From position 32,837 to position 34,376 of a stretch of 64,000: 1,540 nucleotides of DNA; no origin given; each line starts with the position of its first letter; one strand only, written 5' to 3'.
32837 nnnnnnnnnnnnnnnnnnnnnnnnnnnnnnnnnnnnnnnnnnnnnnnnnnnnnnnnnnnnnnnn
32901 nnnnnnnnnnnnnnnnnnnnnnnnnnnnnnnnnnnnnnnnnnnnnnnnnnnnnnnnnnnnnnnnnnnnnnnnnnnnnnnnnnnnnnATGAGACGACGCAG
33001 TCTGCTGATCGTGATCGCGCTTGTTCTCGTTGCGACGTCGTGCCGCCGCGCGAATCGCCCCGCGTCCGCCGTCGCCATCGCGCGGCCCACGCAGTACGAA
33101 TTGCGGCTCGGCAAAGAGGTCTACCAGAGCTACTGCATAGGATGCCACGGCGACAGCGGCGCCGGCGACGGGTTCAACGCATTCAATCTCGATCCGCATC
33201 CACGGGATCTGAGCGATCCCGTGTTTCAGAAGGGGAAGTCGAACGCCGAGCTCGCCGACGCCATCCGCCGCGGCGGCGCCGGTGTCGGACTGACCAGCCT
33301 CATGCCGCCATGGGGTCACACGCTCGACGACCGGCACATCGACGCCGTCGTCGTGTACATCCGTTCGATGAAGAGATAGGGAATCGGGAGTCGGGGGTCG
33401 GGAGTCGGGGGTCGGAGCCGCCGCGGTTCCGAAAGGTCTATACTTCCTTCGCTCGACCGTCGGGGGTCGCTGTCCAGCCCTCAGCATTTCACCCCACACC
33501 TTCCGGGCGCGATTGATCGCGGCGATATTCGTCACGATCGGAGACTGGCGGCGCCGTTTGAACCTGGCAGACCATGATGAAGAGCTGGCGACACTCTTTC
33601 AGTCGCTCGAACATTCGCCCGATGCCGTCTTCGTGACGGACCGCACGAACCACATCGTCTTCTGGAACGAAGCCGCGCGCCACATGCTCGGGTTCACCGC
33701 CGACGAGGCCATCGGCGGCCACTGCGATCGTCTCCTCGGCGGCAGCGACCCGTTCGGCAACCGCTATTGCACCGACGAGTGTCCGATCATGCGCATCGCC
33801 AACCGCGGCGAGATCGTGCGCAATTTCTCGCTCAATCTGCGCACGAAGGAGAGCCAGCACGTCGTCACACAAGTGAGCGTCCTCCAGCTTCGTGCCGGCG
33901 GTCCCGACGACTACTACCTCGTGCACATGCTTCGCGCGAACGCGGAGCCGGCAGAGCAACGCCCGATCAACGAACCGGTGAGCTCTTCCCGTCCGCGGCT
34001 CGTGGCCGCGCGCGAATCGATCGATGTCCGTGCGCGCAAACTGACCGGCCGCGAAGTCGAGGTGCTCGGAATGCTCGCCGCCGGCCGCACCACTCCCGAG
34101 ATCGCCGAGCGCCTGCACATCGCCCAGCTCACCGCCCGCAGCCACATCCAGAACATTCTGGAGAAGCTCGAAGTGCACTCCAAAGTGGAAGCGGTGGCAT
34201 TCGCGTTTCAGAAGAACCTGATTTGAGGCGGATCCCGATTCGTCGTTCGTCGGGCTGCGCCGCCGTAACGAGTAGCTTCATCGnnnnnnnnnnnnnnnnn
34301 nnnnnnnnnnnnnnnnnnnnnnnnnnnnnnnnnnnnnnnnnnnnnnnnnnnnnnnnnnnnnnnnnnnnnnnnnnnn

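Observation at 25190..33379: Eight-gene operon combining a heme-porin, cupredoxin, GltD-like NAD(P)H flavoprotein, Rieske/split cytochrome b, octaheme and monoheme cytochromes c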

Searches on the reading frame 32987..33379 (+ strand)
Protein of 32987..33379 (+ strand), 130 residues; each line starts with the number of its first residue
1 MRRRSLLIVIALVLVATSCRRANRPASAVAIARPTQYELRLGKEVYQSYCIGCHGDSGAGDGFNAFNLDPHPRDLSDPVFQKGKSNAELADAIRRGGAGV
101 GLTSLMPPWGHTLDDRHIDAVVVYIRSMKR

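Call 7: search_protein_families(library=pfam, proteins=[window:32987-33379:+], max_evalue=0.01)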
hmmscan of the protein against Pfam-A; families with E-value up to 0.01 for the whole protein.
window:32987-33379:+ (130 aa): 2 families
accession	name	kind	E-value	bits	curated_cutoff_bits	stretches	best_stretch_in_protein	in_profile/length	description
PF13442.11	Cytochrome_CBB3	-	1.6e-13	51.2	27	1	39-125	3-68/68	Cytochrome C oxidase, cbb3-type, subunit III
PF00034.26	Cytochrom_C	-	3.9e-08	34.9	21.3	1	41-129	3-90/90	Cytochrome c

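Call 8: search_protein_families(library=ncbifam, proteins=[window:32987-33379:+], max_evalue=0.01)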
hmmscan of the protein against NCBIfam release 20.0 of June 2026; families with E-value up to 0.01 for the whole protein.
window:32987-33379:+ (130 aa): 7 families
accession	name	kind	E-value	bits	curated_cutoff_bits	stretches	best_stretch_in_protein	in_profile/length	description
TIGR00782.1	ccoP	equivalog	1.5e-09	37.6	179.95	1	40-128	204-281/285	cytochrome-c oxidase, cbb3-type subunit III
NF033864.1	cytochrome579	equivalog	1.5e-06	28.1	280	1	39-97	49-109/179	cytochrome 579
NF011054.0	PRK14486.1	equivalog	8.2e-06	25.5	447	1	39-129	215-291/294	putative bifunctional cbb3-type cytochrome c oxidase subunit II/cytochrome c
NF050122.1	bc1_QcrC_actin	exception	7.7e-05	22.1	200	1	6-60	9-62/253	cytochrome bc1 complex diheme cytochrome c subunit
NF045774.1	cytochro_C551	exception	0.00013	21.9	118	1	1-60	1-60/110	cytochrome c551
NF045773.1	cytochro_C550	exception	0.0035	17.3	125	1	36-61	46-71/118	cytochrome c550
TIGR04494.1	c550_PedF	equivalog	0.0051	16.7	122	1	38-129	50-131/133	cytochrome c-550 PedF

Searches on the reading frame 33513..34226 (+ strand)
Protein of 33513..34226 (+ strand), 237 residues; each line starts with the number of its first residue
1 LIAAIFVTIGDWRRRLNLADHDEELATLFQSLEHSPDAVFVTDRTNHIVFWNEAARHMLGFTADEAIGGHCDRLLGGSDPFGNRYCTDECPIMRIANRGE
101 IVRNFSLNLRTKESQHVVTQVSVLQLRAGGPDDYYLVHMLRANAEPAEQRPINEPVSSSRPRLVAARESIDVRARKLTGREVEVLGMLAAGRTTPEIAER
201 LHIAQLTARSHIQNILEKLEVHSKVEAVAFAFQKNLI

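Call 10: search_protein_families(library=pfam, proteins=[window:33513-34226:+], max_evalue=0.001)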
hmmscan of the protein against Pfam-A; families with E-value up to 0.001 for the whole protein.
window:33513-34226:+ (237 aa): 5 families
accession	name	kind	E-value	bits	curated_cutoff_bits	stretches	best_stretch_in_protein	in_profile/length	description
PF00196.25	GerE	-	1.1e-17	63.8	23.5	1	176-231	2-57/57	Bacterial regulatory proteins, luxR family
PF13426.13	PAS_9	-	2.4e-09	37.8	27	1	36-132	1-90/103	PAS domain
PF00989.32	PAS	-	7e-09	36.1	22.6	1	32-75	7-50/113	PAS fold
PF08448.16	PAS_4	-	1.5e-08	35.3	23.1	1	32-136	1-100/110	PAS fold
PF13188.13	PAS_8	-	1.5e-08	34.7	21.8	1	32-76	7-48/65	PAS domain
